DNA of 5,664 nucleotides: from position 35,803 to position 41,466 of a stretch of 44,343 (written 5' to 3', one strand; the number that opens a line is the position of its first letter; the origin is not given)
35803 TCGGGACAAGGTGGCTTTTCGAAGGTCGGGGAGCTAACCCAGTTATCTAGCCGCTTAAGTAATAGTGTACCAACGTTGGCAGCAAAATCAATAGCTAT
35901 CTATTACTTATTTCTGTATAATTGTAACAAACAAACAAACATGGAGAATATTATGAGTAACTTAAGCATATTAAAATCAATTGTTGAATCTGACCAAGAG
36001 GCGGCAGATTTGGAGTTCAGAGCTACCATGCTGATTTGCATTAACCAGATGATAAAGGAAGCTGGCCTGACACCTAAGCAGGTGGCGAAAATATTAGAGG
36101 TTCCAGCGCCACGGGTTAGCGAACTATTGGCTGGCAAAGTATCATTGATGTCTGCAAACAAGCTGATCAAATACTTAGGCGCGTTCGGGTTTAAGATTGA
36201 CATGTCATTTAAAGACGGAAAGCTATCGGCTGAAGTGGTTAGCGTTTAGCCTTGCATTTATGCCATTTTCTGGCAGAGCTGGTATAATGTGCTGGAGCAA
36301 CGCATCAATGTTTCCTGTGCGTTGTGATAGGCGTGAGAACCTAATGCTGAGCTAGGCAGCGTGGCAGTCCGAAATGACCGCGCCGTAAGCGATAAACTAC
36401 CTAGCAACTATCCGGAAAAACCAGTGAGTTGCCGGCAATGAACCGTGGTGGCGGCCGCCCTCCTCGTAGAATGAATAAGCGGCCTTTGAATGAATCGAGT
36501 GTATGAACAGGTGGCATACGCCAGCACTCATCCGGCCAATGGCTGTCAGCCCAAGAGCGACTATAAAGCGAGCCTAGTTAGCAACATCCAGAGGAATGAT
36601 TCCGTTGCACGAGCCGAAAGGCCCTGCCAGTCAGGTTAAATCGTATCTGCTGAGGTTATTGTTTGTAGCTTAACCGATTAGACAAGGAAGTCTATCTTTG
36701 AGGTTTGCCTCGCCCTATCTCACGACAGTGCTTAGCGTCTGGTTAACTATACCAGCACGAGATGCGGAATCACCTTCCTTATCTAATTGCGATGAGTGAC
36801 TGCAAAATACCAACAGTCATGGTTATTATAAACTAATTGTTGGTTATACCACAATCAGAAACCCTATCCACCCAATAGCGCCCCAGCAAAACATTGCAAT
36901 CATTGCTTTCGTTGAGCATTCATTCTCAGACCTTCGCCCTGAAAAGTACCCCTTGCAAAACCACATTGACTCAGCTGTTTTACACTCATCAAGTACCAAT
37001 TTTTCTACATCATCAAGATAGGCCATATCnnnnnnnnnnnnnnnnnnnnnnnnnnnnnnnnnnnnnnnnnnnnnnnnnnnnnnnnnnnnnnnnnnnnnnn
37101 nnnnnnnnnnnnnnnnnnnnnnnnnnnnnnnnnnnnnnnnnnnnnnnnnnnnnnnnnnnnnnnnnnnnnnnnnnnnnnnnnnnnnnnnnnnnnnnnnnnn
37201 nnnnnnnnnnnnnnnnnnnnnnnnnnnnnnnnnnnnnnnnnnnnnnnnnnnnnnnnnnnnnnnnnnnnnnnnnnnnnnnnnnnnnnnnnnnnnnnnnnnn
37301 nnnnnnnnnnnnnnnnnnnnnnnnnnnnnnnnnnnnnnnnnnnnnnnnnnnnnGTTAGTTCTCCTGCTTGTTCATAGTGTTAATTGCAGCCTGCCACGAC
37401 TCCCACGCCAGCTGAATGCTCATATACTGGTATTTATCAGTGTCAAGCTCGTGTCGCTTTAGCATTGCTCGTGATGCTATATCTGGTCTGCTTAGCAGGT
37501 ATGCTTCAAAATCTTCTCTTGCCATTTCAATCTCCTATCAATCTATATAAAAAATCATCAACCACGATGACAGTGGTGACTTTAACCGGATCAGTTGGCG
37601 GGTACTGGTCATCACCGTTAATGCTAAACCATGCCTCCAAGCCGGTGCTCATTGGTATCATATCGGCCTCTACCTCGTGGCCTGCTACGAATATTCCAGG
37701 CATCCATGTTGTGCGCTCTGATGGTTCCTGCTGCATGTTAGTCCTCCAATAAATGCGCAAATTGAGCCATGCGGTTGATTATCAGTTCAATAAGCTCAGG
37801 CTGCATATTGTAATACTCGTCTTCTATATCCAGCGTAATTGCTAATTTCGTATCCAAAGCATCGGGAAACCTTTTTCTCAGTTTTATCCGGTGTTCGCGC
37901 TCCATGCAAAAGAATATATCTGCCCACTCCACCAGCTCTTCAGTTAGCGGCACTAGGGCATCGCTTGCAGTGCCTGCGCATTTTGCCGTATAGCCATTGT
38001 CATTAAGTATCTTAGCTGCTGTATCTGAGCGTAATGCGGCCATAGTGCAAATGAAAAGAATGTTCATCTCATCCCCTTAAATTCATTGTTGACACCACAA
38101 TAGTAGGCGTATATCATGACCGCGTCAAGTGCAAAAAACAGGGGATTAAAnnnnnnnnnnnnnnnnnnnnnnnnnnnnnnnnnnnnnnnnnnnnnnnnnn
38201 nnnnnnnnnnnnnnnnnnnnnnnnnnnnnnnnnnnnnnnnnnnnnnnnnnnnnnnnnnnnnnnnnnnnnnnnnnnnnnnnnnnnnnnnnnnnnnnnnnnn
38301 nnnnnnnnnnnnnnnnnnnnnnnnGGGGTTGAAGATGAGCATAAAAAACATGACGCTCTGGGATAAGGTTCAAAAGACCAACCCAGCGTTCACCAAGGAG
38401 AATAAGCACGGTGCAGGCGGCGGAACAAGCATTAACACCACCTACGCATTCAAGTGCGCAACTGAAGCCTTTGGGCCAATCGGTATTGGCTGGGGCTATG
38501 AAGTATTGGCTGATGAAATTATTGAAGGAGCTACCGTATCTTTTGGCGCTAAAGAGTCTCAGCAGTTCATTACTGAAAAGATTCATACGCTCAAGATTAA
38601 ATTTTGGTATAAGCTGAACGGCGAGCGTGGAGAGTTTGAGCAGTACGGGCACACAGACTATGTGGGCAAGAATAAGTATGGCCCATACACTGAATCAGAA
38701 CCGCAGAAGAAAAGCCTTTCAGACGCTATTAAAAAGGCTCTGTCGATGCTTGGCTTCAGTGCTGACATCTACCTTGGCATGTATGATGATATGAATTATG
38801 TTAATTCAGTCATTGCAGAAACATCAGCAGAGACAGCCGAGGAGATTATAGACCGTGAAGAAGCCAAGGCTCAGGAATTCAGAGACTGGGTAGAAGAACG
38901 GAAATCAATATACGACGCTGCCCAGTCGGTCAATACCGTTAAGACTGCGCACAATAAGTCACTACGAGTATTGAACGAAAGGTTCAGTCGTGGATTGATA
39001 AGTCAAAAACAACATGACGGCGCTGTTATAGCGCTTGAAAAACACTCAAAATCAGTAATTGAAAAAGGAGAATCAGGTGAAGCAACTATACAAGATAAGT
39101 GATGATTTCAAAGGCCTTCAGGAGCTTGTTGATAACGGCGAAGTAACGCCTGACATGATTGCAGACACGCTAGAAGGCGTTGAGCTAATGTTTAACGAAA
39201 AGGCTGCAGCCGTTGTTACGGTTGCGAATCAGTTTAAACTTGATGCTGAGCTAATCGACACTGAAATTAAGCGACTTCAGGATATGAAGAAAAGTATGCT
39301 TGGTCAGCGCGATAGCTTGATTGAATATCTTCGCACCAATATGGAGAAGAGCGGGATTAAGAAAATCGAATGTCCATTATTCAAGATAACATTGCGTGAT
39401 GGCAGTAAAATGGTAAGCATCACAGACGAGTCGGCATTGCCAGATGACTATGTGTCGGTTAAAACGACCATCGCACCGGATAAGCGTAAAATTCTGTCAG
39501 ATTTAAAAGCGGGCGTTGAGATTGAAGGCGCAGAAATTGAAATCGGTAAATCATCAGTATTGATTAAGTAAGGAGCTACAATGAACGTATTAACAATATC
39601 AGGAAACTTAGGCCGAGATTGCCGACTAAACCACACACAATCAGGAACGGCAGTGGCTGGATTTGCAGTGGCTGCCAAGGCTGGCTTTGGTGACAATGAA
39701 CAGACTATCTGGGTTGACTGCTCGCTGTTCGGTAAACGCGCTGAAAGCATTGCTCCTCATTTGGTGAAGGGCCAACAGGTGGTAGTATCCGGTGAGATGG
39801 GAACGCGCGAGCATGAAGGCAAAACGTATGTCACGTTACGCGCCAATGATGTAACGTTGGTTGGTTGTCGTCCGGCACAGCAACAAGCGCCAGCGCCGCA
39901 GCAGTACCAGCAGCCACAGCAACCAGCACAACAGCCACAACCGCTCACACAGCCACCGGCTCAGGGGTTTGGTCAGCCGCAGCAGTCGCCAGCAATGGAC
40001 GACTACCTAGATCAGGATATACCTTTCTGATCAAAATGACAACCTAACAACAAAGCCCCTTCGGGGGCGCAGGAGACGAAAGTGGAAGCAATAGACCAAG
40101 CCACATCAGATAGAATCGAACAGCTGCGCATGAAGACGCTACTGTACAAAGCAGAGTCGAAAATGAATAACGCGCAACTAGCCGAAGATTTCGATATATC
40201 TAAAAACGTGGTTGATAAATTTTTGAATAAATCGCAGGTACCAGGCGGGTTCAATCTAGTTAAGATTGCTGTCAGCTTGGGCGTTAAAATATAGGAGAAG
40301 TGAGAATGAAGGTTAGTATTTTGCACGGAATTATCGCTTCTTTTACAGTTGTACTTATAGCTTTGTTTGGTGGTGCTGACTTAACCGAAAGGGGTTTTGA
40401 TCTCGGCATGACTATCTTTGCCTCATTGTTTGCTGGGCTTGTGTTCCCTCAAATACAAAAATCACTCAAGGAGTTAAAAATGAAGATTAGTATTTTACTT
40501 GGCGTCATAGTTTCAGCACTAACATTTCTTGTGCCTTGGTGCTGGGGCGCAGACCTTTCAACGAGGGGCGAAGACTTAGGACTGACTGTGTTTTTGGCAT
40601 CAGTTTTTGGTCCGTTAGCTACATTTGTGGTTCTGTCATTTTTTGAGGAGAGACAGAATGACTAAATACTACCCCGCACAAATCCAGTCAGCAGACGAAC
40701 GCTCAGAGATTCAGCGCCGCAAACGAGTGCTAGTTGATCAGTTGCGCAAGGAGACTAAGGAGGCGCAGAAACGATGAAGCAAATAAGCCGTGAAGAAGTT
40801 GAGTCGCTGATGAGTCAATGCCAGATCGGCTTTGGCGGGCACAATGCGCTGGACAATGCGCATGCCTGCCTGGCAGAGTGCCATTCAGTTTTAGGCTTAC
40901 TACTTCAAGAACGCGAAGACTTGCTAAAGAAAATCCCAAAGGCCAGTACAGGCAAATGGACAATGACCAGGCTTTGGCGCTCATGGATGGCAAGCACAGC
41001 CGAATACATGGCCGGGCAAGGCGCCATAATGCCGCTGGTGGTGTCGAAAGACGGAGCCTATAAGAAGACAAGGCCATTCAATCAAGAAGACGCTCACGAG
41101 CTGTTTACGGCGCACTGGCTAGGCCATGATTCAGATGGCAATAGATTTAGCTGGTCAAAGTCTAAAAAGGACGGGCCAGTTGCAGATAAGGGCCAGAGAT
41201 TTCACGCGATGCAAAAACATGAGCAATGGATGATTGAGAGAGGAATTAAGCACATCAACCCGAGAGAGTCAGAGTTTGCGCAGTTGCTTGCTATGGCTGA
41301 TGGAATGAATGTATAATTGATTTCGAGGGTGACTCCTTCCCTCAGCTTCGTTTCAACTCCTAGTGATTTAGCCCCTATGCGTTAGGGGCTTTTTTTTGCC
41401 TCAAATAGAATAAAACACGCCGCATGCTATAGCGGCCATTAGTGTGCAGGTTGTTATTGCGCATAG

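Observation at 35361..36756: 1.4-kb ORF-poor cassette bounded by a duplicated promoter core, in an otherwise gap-free phage genome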

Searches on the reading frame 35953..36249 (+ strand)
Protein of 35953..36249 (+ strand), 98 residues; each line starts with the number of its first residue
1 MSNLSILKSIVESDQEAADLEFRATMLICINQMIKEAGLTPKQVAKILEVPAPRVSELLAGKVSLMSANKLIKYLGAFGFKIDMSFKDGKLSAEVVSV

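Call 16: search_protein_families(library=pfam, proteins=[window:35953-36249:+], max_evalue=0.01)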
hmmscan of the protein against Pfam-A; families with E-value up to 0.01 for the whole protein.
window:35953-36249:+ (98 aa): 4 families
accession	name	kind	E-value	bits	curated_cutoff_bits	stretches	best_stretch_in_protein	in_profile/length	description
PF13744.12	HTH_37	-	3.2e-17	62.5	27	1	13-85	6-78/80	Helix-turn-helix domain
PF01381.28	HTH_3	-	0.00042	20.7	23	1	32-82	3-52/55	Helix-turn-helix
PF13443.12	HTH_26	-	0.00055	20.6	22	1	30-79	2-51/63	Cro/C1-type HTH DNA-binding domain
PF13560.12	HTH_31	-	0.002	18.8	27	1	36-79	12-55/64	Helix-turn-helix domain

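Call 22: find_related_loci(query=window:35953-36249:+, collection=viral_contigs, flank=4000)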
Query window:35953-36249:+ (98 aa) in viral_contigs; peptide patterns used: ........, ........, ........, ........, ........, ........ (x = any residue, [..] = any of these).
13 stretches matched a pattern, but none encodes a relative of the query by tblastn (E <= 1e-3).

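Call 31: search_protein_families(library=phrogs, proteins=[window:35953-36249:+], max_evalue=0.001)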
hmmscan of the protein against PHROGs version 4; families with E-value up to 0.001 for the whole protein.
window:35953-36249:+ (98 aa): 4 families
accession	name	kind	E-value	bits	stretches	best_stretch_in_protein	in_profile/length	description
phrog_2339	-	DNA, RNA and nucleotide metabolism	1e-14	55.3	1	12-88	12-88/98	HTH DNA binding protein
phrog_1373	-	transcription regulation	2.7e-09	38.2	1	16-91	56-128/166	transcriptional regulator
phrog_18318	-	DNA, RNA and nucleotide metabolism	6.3e-06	27.2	1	26-85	34-93/108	HTH DNA binding protein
phrog_4779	-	transcription regulation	0.001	20.6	0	30-76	7-53/98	transcriptional regulator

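Call 33: find_homologous_proteins(query=window:35953-36249:+, max_evalue=0.001)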
Query window:35953-36249:+ (98 aa): 1 proteins with E <= 0.001 among 3 candidates.
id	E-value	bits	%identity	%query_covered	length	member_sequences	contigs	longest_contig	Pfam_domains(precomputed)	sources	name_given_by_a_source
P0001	6.4e-53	194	100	100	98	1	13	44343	PF13744.13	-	-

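Call 34: find_encoding_contigs(protein=P0001, flank=3000, max_places=10)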
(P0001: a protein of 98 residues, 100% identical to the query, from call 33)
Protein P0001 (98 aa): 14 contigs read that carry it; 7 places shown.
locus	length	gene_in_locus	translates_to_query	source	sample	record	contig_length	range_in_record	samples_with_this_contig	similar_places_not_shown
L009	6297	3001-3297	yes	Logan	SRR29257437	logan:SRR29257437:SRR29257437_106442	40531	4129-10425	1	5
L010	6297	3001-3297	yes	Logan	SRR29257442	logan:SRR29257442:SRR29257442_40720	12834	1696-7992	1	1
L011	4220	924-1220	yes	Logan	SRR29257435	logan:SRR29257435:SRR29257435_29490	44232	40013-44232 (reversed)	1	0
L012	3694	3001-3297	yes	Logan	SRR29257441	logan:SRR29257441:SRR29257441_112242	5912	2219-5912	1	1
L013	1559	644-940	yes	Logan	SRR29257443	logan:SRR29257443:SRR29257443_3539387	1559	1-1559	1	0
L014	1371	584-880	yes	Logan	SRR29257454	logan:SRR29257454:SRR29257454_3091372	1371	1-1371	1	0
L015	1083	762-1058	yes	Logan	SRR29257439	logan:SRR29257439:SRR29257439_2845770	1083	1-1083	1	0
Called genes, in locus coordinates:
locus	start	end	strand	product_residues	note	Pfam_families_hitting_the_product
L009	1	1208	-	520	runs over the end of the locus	PF00270:DEAD, PF04851:ResIII, PF00271:Helicase_C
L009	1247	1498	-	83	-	-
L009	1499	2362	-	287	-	PF01507:PAPS_reduct (weak)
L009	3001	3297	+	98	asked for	PF13744:HTH_37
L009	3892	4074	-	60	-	-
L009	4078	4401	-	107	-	-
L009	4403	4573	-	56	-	PF26207:Phage_phiTE_015 (weak)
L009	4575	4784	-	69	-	-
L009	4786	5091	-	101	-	-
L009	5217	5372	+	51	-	-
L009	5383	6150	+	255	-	-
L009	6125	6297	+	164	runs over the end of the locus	PF05565:Sipho_Gp157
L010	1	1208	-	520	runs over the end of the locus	PF00270:DEAD, PF04851:ResIII, PF00271:Helicase_C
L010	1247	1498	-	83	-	-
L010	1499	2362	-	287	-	PF01507:PAPS_reduct (weak)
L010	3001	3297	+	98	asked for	PF13744:HTH_37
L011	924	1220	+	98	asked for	PF13744:HTH_37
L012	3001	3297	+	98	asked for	PF13744:HTH_37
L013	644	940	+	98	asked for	PF13744:HTH_37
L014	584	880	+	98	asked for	PF13744:HTH_37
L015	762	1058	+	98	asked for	PF13744:HTH_37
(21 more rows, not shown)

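Call 83: search_solved_structures(query=window:35953-36249:+, max_evalue=1)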
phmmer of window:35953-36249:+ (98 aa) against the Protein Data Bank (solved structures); distinct sequences matched with E-value up to 1: 5.
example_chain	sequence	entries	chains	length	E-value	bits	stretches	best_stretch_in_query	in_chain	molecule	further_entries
2a6c_A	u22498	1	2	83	1.4e-10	44.5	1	20-89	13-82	Helix-turn-helix motif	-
7ewc_A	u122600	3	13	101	0.0085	19.8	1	32-89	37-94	Putative antitoxin HigA2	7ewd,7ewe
28tn_A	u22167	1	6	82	0.1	16.3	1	31-93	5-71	lambda repressor-like protein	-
1wn2_A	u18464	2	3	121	0.23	15.2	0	11-54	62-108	Peptidyl-tRNA hydrolase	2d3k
3mlf_A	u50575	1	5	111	0.26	15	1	18-87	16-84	transcriptional regulator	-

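Call 84: search_protein_families(library=ncbifam, proteins=[window:35953-36249:+], max_evalue=0.01)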
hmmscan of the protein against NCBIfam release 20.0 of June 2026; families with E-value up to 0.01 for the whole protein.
window:35953-36249:+ (98 aa): 1 family
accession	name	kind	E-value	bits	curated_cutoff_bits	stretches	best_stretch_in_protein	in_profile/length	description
TIGR02607.1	antidote_HigA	equivalog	0.0055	16.5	47.7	1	30-75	12-59/81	HigA family addiction module antitoxin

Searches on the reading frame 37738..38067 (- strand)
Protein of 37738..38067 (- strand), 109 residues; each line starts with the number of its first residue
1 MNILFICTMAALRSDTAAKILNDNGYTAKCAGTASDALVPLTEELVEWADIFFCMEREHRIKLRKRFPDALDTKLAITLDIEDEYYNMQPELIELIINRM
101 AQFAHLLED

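Call 16: search_protein_families(library=pfam, proteins=[window:37738-38067:-], max_evalue=0.01)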
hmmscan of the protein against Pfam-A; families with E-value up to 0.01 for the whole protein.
window:37738-38067:- (109 aa): 1 family
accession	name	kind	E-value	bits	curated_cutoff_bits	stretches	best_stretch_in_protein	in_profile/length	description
PF01451.26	LMWPc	-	0.0076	16.9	23.2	0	3-24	1-22/144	Low molecular weight phosphotyrosine protein phosphatase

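Call 31: search_protein_families(library=phrogs, proteins=[window:37738-38067:-], max_evalue=0.001)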
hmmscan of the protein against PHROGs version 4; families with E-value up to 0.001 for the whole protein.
window:37738-38067:- (109 aa): 0 families

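Call 84: search_protein_families(library=ncbifam, proteins=[window:37738-38067:-], max_evalue=0.01)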
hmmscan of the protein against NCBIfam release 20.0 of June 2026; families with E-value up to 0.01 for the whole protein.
window:37738-38067:- (109 aa): 0 families

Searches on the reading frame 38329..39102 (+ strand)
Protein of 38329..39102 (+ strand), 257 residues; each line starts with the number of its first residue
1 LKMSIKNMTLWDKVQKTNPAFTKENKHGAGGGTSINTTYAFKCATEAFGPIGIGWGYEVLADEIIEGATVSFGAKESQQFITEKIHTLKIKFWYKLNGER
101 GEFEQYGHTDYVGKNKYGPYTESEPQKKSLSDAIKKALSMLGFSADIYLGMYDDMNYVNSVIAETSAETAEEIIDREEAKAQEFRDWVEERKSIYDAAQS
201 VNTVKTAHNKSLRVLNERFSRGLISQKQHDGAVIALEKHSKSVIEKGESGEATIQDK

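Call 16: search_protein_families(library=pfam, proteins=[window:38329-39102:+], max_evalue=0.01)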
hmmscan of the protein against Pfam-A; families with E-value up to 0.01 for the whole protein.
window:38329-39102:+ (257 aa): 0 families

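Call 31: search_protein_families(library=phrogs, proteins=[window:38329-39102:+], max_evalue=0.001)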
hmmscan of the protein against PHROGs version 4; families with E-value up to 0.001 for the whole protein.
window:38329-39102:+ (257 aa): 3 families
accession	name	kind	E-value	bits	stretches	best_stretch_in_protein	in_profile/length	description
phrog_7838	-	DNA, RNA and nucleotide metabolism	3.2e-67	227.7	1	4-220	2-215/242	exonuclease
phrog_2489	-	DNA, RNA and nucleotide metabolism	4.7e-56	191.4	1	6-205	463-674/728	exonuclease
phrog_7792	-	unknown function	1.4e-21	77.9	1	4-160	6-152/255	-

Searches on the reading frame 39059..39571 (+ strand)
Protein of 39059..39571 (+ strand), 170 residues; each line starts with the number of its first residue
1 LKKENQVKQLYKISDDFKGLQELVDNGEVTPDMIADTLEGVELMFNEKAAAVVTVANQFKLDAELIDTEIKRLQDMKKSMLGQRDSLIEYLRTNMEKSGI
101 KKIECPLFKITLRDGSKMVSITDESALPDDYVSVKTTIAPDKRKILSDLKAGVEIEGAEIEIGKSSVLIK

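Call 31: search_protein_families(library=phrogs, proteins=[window:39059-39571:+], max_evalue=0.001)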
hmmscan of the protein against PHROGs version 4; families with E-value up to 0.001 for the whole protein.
window:39059-39571:+ (170 aa): 3 families
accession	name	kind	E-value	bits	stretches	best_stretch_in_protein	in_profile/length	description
phrog_253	-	DNA, RNA and nucleotide metabolism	3.1e-43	148.6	1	7-170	6-167/169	Mu Gam-like end protection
phrog_20203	-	unknown function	6.4e-10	40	1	95-162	1-68/75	-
phrog_6244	-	unknown function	0.00019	22.9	1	66-126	20-79/107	-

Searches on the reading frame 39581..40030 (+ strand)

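Call 31: search_protein_families(library=phrogs, proteins=[window:39581-40030:+], max_evalue=0.001)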
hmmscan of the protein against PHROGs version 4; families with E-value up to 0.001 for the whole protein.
window:39581-40030:+ (149 aa): 2 families
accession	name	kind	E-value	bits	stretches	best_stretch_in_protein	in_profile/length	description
phrog_44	-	DNA, RNA and nucleotide metabolism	6.7e-30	105.7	1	1-149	87-228/271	single strand DNA binding protein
phrog_25370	-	unknown function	3.9e-08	33.9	1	1-38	2-39/48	-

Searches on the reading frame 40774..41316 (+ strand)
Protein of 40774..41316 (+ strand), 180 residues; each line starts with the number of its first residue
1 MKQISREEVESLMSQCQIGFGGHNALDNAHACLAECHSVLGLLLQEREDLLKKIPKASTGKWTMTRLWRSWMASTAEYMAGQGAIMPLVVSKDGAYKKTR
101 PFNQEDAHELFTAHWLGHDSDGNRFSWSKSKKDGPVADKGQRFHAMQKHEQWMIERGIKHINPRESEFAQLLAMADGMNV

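Call 31: search_protein_families(library=phrogs, proteins=[window:40774-41316:+], max_evalue=0.001)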
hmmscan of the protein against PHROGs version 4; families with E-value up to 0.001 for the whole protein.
window:40774-41316:+ (180 aa): 1 family
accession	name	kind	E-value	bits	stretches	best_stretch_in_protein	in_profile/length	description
phrog_72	-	DNA, RNA and nucleotide metabolism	2.1e-05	25.7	1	100-170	75-152/161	NinB/ Orf homologous recombination mediator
